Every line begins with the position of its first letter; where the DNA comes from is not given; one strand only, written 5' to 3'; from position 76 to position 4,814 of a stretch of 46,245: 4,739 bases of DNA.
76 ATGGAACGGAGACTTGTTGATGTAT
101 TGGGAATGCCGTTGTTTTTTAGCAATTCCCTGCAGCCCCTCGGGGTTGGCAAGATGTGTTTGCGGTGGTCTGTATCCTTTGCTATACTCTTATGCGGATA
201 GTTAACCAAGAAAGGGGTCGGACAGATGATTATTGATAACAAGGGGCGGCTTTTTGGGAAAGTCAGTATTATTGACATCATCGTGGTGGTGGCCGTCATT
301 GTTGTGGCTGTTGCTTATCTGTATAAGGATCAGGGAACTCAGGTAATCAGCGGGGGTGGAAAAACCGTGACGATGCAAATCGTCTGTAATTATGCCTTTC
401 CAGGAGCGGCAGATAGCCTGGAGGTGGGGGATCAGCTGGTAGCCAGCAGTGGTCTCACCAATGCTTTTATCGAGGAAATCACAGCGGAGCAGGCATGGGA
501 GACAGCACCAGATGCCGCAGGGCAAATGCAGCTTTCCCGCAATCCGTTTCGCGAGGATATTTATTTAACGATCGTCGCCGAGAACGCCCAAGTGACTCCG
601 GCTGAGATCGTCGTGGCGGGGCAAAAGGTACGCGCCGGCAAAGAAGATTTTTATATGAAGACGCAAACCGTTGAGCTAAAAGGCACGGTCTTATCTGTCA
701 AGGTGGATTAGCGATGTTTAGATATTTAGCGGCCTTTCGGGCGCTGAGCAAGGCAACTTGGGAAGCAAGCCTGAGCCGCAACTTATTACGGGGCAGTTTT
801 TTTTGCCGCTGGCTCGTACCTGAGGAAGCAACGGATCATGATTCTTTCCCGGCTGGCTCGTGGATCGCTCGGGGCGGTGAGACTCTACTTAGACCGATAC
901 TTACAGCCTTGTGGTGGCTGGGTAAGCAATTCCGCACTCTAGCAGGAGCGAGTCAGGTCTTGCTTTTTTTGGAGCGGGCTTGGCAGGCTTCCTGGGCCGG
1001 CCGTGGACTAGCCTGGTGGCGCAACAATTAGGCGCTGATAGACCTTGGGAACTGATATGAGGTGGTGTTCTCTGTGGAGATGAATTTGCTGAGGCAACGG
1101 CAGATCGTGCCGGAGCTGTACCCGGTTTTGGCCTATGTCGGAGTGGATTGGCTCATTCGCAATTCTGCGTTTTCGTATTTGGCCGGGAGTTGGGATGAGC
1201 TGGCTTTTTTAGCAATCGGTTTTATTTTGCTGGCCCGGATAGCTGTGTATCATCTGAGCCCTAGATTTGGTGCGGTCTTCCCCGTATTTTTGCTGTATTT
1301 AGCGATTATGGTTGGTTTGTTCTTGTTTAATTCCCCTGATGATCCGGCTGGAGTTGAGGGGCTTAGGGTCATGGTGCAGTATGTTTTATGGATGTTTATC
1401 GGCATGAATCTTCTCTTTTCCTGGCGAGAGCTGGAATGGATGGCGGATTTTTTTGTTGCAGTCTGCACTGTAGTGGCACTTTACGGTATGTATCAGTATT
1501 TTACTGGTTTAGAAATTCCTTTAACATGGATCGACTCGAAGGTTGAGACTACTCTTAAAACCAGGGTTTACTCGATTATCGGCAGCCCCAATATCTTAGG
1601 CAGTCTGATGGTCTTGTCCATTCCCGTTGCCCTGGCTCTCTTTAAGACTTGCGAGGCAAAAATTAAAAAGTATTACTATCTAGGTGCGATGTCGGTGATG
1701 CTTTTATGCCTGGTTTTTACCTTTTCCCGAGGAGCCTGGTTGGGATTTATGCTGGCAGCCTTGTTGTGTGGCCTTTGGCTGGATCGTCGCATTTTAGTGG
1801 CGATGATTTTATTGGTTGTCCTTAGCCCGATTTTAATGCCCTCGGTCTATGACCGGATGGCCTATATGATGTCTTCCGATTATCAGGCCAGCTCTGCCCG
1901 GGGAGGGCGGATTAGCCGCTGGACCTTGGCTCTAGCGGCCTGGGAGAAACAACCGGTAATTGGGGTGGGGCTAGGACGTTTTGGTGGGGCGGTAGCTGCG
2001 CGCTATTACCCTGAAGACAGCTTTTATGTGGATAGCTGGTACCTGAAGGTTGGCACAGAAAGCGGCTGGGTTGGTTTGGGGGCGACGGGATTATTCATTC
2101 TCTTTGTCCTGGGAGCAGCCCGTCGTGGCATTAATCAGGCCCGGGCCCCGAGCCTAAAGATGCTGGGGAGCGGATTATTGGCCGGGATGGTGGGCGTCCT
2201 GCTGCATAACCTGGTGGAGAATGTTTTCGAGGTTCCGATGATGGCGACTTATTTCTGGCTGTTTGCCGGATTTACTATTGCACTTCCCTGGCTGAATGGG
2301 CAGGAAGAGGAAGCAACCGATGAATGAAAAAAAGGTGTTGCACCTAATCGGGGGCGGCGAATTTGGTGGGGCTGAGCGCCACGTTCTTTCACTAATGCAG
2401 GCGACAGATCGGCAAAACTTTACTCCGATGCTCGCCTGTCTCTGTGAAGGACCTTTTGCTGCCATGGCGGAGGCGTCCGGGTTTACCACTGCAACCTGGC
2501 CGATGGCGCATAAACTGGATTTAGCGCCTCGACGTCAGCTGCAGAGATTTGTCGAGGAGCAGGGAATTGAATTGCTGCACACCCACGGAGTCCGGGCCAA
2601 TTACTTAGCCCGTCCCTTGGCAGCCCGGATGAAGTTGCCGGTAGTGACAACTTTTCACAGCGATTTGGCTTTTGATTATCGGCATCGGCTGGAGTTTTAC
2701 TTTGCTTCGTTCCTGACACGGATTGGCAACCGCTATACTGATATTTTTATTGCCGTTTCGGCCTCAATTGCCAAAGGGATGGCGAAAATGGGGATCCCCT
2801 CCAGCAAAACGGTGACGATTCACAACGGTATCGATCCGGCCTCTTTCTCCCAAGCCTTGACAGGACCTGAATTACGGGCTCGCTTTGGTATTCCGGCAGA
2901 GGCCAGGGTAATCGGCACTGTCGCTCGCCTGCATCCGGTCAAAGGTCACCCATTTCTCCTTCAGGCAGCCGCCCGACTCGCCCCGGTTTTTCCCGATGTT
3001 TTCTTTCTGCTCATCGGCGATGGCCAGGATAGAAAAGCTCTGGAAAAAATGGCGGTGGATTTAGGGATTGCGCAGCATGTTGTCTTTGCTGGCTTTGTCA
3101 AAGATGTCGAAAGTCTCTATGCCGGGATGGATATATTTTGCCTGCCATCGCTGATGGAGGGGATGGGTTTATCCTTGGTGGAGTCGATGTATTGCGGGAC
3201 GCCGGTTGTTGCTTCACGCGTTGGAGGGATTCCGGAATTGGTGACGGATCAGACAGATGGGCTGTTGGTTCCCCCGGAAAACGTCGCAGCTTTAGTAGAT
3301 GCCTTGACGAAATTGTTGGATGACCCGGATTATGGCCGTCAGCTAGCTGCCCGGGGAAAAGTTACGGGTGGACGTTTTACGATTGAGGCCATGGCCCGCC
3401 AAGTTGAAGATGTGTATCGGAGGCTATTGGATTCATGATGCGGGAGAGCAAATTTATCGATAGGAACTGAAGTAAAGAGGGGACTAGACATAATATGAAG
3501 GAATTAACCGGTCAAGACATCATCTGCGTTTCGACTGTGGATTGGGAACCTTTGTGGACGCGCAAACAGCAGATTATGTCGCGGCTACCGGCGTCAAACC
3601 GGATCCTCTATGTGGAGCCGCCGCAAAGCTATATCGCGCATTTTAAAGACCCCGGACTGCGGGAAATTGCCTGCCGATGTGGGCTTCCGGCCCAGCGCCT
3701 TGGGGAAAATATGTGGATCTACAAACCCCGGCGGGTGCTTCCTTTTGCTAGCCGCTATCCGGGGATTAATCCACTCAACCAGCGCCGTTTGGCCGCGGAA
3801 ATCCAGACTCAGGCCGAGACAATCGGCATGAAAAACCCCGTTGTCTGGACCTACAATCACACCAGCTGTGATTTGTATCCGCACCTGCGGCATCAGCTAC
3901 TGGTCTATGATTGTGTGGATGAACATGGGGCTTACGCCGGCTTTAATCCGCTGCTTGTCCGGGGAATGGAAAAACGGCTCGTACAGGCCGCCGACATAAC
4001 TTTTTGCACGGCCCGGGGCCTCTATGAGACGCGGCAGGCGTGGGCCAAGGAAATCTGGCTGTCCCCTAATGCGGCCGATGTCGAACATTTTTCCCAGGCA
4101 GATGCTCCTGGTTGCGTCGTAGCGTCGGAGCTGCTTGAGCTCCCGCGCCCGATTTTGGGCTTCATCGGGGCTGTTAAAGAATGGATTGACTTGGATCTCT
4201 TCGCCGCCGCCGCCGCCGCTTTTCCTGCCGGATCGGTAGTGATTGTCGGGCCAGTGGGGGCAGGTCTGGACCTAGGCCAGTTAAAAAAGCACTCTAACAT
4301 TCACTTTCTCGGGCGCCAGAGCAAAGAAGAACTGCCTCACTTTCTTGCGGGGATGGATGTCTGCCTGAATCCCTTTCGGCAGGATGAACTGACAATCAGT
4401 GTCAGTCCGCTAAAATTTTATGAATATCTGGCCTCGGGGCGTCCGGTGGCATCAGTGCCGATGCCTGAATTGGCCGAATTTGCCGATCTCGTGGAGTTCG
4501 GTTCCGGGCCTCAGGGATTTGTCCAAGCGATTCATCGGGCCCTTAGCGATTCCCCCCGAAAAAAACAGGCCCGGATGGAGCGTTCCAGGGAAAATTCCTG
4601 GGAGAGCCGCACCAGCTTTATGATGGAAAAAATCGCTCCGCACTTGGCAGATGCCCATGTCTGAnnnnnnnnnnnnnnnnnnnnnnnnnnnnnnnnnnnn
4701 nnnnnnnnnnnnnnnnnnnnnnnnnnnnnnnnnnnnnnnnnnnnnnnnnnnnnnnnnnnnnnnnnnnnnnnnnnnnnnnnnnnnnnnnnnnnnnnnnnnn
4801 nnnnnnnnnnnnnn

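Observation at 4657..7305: MurJ flippase fused to CsaB pyruvyltransferase in one polypeptide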

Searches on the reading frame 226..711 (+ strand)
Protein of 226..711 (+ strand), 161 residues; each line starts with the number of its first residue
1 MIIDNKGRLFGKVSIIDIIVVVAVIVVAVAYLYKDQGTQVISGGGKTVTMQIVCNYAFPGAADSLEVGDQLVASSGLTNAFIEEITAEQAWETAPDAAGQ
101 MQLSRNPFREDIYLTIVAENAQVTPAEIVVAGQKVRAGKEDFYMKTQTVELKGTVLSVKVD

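Call 9: search_protein_families(library=pfam, proteins=[window:226-711:+], max_evalue=0.001)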
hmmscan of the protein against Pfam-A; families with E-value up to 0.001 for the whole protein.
window:226-711:+ (161 aa): 1 family
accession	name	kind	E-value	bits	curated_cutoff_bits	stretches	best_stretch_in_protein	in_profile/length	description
PF14221.11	DUF4330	-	1.8e-30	106.7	27.6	1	1-158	2-166/167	Domain of unknown function (DUF4330)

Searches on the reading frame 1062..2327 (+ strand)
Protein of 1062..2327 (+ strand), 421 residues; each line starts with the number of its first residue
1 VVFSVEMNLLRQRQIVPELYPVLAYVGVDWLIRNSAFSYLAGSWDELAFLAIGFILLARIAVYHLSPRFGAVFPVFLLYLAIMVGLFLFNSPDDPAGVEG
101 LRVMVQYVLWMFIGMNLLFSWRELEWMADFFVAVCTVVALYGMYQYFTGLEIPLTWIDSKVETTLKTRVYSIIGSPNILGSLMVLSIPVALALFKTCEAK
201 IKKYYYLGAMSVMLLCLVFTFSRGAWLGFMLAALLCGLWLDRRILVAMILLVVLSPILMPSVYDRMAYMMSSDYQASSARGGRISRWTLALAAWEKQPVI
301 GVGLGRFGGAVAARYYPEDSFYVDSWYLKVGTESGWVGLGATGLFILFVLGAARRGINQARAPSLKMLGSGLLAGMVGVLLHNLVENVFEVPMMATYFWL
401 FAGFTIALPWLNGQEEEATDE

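Call 9: search_protein_families(library=pfam, proteins=[window:1062-2327:+], max_evalue=0.001)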
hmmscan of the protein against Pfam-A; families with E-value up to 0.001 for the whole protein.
window:1062-2327:+ (421 aa): 1 family
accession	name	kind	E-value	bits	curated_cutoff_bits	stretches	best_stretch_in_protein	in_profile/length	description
PF04932.20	Wzy_C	-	2.4e-18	66.8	31.7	1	209-339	2-145/149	O-Antigen ligase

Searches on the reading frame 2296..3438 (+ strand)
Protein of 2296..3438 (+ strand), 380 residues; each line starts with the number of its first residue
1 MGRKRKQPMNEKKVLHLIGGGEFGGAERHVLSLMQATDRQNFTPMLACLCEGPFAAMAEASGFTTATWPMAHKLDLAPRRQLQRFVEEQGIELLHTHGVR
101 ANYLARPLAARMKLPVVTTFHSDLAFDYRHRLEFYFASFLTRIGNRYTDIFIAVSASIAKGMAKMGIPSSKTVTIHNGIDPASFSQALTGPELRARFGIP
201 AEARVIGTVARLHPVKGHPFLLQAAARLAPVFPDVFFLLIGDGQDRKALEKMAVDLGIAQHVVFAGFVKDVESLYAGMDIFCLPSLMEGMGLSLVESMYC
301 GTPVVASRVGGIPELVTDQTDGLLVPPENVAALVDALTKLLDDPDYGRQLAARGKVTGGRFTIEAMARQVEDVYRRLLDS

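Call 3: search_protein_families(library=pfam, proteins=[window:2296-3438:+], max_evalue=0.01)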
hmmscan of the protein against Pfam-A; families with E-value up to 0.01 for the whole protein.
window:2296-3438:+ (380 aa): 7 families
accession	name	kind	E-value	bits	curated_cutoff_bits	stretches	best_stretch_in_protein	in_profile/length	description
PF00534.26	Glycos_transf_1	-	6.5e-44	149.9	26.4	1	192-355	4-170/172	Glycosyl transferases group 1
PF13692.12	Glyco_trans_1_4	-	1.3e-41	142.6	27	1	204-343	2-142/142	Glycosyl transferases group 1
PF13439.12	Glyco_transf_4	-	2e-25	90.2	28.5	1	23-182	1-169/170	Glycosyltransferase Family 4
PF13579.12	Glyco_trans_4_4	-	3.4e-16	60.4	29.7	1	24-178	1-158/158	Glycosyl transferase 4-like domain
PF20706.3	GT4-conflict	-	8e-07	28.8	26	1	209-345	203-359/385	Family 4 Glycosyltransferase in conflict systems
PF13524.12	Glyco_trans_1_2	-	2.2e-05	24.9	25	1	261-370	28-142/144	Glycosyl transferase-like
PF13477.12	Glyco_trans_4_2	-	0.0015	19.2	23.4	1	27-153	10-137/139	Glycosyl transferase 4-like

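Call 4: search_protein_families(library=ncbifam, proteins=[window:2296-3438:+], max_evalue=0.01)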
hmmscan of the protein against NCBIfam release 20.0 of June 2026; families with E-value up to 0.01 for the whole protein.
window:2296-3438:+ (380 aa): 50 families (the best 25 are shown)
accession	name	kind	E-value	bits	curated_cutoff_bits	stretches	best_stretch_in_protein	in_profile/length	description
TIGR03088.1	stp2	hypoth_equivalog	1.7e-48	165.6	409.05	1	13-378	3-374/374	TIGR03088 family PEP-CTERM/XrtA system glycosyltransferase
TIGR03999.1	thiol_BshA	equivalog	7.2e-39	133.8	273.7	1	75-378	69-374/375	N-acetyl-alpha-D-glucosaminyl L-malate synthase BshA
NF041876.1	EPS_EpsE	equivalog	8.7e-33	114.1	400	1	77-356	100-374/389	exopolysaccharide biosynthesis GT4 family glycosyltransferase EpsE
TIGR03449.1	mycothiol_MshA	equivalog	2.1e-31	109.2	462.5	1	163-378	181-404/406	D-inositol-3-phosphate glycosyltransferase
TIGR04063.1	stp3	hypoth_equivalog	3.1e-31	108.7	442.05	1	79-378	81-396/397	TIGR04063 family PEP-CTERM/XrtA system glycosyltransferase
TIGR02149.1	glgA_Coryne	subfamily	8.3e-29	100.9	302.4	1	87-377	80-390/391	glycogen synthase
TIGR04047.1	MSMEG_0565_glyc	hypoth_equivalog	9.2e-24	84.2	259.85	1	146-376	137-373/373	MSMEG_0565 family glycosyltransferase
NF047684.1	TeichurnBiosyTuaC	equivalog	3.8e-23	82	550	1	92-377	110-389/391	teichuronic acid biosynthesis protein TuaC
NF053787.1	GlcN_PG_synth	equivalog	4.5e-23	81.7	480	1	109-378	102-360/361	N-acetylglucosaminyl phosphatidylglycerol synthase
NF011726.0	PRK15179.1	equivalog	4.4e-21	74.9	733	1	155-366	466-683/694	Vi polysaccharide biosynthesis protein TviE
NF038298.1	EPS_HpsO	equivalog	5.3e-21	74.8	575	1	137-377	136-387/388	hormogonium polysaccharide biosynthesis glycosyltransferase HpsO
NF050056.1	ProtGlycPglH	equivalog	5.6e-21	75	600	1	207-371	183-347/354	GalNAc-alpha-(1->4)-GalNAc-alpha-(1->3)-diNAcBac-PP-undecaprenol alpha-1,4-N-acetyl-D-galactosaminyltransferase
TIGR04157.1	glyco_rSAM_CFB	subfamily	8.1e-20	71.2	400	1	149-344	171-375/406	TIGR04157 family glycosyltransferase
NF047881.1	glyco_SdgB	exception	7e-18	64.6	800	1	208-374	326-493/496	serine-aspartate repeat adhesin O-glycosyltransferase SdgB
NF047880.1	glyco_SdgA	exception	7.7e-18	64.3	800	1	202-361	315-474/488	serine-aspartate repeat adhesin O-glycosyltransferase SdgA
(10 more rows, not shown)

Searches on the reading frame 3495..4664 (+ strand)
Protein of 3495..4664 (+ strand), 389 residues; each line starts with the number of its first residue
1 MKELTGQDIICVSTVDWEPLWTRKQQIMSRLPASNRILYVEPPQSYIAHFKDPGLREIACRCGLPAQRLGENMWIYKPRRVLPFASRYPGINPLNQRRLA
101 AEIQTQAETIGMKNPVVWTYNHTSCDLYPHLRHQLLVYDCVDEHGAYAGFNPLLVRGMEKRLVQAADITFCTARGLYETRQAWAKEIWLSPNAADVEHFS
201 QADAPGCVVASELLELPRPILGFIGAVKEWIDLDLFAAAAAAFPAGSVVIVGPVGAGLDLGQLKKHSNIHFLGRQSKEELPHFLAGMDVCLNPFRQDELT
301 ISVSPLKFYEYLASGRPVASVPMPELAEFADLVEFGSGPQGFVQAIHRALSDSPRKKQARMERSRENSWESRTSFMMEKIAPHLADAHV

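Call 3: search_protein_families(library=pfam, proteins=[window:3495-4664:+], max_evalue=0.01)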
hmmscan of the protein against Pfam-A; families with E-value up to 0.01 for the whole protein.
window:3495-4664:+ (389 aa): 3 families
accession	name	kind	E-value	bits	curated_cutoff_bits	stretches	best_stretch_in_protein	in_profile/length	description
PF13692.12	Glyco_trans_1_4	-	5.1e-11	43.4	27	1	218-352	1-142/142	Glycosyl transferases group 1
PF13524.12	Glyco_trans_1_2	-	4.4e-06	27.2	25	1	237-371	7-137/144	Glycosyl transferase-like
PF00534.26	Glycos_transf_1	-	0.00012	22.1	26.4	1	217-362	14-166/172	Glycosyl transferases group 1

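Call 4: search_protein_families(library=ncbifam, proteins=[window:3495-4664:+], max_evalue=0.01)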
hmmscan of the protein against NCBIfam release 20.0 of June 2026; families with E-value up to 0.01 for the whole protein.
window:3495-4664:+ (389 aa): 3 families
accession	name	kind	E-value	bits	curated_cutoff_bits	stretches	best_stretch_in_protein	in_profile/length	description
NF047676.1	TeichurnBiosyTuaH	equivalog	1.3e-23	83.5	550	1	96-378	81-382/384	teichuronic acid biosynthesis protein TuaH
TIGR04063.1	stp3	hypoth_equivalog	3.6e-12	45.9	442.05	1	153-320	145-323/397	TIGR04063 family PEP-CTERM/XrtA system glycosyltransferase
NF007640.0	PRK10307.1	subfamily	9.4e-09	34.7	276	1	180-356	189-372/411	WcaI family glycosyltransferase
